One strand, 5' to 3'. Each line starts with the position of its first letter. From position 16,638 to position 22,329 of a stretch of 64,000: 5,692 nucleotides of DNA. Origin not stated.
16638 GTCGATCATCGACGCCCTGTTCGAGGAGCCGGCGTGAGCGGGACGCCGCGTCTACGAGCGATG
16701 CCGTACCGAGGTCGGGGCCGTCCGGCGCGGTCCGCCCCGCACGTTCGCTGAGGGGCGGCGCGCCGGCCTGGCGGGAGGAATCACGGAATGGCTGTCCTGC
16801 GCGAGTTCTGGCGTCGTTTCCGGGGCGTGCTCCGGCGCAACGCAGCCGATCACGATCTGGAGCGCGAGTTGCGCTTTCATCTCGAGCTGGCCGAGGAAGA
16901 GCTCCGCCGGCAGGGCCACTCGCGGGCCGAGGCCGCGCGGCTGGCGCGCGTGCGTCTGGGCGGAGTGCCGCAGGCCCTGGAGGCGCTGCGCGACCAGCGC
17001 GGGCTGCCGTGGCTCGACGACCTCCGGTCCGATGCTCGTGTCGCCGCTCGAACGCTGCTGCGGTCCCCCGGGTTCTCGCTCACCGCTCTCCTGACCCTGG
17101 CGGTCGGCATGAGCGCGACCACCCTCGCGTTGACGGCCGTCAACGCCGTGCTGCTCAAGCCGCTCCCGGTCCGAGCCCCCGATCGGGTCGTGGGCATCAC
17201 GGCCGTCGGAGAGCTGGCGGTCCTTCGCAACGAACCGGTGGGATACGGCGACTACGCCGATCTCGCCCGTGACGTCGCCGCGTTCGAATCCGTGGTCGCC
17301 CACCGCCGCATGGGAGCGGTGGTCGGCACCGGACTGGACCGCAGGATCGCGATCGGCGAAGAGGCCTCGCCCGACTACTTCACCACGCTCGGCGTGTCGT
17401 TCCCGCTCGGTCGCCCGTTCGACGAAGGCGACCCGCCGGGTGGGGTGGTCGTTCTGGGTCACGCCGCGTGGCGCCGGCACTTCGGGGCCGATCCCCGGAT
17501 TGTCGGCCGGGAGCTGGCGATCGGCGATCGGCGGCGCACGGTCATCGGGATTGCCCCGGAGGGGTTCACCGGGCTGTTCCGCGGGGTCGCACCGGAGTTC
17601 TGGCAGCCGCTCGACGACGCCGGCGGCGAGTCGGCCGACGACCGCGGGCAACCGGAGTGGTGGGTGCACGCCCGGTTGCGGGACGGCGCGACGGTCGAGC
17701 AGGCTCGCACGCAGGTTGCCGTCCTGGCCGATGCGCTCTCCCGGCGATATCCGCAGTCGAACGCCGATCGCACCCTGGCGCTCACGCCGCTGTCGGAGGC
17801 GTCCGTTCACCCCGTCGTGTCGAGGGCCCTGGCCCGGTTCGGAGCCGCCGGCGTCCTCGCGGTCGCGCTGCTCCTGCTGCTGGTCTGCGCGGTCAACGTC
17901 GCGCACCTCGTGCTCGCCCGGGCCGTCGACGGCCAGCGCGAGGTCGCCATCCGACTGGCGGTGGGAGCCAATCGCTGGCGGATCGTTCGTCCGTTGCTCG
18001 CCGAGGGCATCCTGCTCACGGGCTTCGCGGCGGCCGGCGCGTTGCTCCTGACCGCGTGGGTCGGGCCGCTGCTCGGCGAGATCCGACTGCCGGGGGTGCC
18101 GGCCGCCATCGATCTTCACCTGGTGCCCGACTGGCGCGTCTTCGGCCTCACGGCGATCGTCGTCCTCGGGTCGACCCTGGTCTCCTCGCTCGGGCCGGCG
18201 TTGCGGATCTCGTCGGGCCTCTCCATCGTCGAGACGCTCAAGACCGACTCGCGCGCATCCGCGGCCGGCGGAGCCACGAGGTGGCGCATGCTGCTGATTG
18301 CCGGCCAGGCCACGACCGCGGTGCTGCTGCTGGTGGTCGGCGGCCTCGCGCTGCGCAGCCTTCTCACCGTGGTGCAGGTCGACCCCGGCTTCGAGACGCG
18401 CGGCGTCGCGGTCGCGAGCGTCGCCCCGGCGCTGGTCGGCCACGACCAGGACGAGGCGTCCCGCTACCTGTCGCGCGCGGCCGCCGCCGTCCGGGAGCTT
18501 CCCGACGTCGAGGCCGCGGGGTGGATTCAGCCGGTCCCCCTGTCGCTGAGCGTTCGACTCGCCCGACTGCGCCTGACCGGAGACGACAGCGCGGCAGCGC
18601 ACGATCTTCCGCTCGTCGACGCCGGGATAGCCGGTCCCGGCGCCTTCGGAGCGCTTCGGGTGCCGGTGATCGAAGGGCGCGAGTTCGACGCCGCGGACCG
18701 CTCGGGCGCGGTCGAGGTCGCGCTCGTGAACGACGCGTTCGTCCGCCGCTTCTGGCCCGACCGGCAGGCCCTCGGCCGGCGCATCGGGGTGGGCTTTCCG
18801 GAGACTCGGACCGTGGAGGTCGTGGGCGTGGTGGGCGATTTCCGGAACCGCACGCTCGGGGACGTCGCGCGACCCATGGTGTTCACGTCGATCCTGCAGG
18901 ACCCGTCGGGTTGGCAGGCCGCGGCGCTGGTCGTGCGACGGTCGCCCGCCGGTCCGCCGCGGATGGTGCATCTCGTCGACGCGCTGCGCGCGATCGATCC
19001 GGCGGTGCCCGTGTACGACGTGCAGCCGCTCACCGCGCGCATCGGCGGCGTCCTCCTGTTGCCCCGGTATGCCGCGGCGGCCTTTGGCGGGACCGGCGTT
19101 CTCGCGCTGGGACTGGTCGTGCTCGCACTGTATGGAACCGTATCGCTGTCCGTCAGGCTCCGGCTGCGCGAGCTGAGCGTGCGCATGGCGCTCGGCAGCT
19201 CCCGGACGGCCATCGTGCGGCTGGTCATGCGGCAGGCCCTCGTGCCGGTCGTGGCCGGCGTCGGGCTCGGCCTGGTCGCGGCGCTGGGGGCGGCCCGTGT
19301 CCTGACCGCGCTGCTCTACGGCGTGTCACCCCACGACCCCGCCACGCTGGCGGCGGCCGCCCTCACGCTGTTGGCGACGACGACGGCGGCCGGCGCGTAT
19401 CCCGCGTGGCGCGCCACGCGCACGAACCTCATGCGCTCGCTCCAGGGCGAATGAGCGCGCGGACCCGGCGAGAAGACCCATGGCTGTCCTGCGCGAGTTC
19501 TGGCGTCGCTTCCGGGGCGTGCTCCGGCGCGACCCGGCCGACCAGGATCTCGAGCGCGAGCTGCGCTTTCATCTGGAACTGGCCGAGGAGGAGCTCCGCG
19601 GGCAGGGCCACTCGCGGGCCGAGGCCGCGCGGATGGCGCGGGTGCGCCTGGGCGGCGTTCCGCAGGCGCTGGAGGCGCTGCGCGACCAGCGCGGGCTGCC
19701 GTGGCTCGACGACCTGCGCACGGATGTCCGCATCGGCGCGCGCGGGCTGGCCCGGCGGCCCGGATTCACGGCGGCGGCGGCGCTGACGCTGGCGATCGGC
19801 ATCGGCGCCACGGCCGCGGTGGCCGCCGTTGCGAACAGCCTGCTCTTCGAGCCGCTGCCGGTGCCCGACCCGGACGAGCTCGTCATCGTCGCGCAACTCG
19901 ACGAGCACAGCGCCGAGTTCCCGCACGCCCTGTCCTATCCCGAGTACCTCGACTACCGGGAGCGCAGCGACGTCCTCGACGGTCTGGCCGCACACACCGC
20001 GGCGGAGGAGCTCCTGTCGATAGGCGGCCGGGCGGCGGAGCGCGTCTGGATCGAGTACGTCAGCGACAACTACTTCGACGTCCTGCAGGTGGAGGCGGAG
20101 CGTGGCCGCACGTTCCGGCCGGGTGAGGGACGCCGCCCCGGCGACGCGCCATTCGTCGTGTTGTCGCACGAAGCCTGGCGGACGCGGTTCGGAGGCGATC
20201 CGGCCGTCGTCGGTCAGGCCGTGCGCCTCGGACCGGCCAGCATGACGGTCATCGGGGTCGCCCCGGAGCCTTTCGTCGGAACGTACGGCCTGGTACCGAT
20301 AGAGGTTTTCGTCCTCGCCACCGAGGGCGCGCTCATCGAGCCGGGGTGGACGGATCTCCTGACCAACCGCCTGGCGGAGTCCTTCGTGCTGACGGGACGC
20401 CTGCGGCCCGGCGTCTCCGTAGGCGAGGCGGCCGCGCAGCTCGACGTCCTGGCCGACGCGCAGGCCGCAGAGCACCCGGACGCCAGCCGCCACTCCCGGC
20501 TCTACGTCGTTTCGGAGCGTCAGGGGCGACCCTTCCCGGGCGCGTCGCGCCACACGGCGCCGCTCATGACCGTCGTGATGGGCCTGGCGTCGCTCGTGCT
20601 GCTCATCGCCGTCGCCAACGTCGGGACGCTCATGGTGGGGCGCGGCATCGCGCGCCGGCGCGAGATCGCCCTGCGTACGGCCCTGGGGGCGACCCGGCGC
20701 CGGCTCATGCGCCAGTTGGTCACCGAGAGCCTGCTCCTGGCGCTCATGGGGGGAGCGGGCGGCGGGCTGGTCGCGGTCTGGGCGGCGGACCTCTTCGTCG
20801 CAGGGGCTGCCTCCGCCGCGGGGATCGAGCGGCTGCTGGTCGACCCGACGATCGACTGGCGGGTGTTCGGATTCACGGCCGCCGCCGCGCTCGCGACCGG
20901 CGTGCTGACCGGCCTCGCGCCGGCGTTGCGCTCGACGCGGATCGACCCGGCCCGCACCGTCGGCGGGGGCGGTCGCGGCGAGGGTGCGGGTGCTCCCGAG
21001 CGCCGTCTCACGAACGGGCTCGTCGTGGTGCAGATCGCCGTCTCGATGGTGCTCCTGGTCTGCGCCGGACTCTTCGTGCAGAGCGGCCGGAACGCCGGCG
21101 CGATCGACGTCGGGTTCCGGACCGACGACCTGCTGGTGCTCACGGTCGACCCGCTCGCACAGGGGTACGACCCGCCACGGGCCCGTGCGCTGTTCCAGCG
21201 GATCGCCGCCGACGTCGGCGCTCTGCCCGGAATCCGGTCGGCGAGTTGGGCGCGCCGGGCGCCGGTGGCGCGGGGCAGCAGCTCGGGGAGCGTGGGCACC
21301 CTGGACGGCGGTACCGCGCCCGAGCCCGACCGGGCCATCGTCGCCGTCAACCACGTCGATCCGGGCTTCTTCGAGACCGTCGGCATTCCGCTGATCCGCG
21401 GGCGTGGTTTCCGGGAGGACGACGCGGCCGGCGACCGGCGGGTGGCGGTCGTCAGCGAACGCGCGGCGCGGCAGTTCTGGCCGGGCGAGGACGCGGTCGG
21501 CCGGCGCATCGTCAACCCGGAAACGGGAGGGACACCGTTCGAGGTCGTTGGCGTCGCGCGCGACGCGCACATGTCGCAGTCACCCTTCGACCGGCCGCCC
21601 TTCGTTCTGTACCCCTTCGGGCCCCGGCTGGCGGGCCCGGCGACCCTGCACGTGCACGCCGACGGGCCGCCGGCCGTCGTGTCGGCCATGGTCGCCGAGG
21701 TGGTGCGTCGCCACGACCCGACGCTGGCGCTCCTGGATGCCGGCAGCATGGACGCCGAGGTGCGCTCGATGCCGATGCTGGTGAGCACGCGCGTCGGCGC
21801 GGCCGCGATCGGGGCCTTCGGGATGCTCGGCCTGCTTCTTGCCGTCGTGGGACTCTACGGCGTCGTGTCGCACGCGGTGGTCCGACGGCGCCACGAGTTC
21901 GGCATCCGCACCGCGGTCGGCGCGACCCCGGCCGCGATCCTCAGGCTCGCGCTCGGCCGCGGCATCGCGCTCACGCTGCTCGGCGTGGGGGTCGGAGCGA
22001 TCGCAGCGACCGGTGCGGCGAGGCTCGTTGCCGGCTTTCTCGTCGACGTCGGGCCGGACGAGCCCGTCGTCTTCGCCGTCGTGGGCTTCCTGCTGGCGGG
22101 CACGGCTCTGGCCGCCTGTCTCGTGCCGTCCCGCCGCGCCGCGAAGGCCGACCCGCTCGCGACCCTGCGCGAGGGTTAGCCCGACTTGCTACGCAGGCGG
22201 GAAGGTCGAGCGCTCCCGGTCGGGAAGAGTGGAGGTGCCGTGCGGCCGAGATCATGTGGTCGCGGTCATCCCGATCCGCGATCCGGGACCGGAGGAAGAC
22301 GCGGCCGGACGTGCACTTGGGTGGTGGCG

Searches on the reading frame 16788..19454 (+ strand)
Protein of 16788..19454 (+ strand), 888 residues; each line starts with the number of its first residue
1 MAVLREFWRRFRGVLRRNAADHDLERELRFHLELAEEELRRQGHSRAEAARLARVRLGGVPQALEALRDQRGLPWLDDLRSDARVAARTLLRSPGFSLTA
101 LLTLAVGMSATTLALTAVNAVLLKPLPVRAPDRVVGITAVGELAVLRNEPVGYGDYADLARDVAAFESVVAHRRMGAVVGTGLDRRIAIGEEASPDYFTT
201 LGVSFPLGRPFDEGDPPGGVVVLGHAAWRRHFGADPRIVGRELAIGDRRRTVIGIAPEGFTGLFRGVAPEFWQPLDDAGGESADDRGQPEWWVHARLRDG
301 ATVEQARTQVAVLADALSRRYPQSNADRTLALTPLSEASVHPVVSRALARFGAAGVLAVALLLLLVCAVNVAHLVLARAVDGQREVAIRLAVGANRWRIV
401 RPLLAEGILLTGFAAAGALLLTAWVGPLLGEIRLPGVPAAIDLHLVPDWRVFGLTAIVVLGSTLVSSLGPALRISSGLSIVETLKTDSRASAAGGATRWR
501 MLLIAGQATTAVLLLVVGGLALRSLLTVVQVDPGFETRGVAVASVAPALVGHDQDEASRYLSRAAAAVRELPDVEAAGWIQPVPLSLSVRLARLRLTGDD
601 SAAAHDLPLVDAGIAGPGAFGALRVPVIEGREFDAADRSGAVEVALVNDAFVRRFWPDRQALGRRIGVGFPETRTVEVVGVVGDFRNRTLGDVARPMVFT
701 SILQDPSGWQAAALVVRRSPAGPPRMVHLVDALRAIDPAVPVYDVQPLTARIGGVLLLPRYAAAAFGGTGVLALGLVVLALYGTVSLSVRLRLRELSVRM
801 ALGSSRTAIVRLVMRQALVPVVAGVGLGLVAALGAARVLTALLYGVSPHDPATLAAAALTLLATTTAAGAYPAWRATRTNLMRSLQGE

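Call 10: search_protein_families(library=pfam, proteins=[window:16788-19454:+], max_evalue=0.001)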
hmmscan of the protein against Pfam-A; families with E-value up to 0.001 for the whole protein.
window:16788-19454:+ (888 aa): 2 families
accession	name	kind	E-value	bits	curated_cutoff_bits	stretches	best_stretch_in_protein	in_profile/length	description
PF12704.14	MacB_PCD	-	5.2e-29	102.4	27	2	97-310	1-204/207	MacB-like periplasmic core domain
PF02687.27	FtsX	-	5.6e-21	75.3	25.5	2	770-880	4-119/120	FtsX-like permease C-terminal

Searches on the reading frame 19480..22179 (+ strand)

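Call 10: search_protein_families(library=pfam, proteins=[window:19480-22179:+], max_evalue=0.001)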
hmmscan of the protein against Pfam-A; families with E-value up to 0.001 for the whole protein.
window:19480-22179:+ (899 aa): 2 families
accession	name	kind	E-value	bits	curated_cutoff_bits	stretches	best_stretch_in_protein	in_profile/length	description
PF12704.14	MacB_PCD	-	1.3e-35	124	27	2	97-322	1-205/207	MacB-like periplasmic core domain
PF02687.27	FtsX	-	1.1e-26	93.7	25.5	2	369-490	3-120/120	FtsX-like permease C-terminal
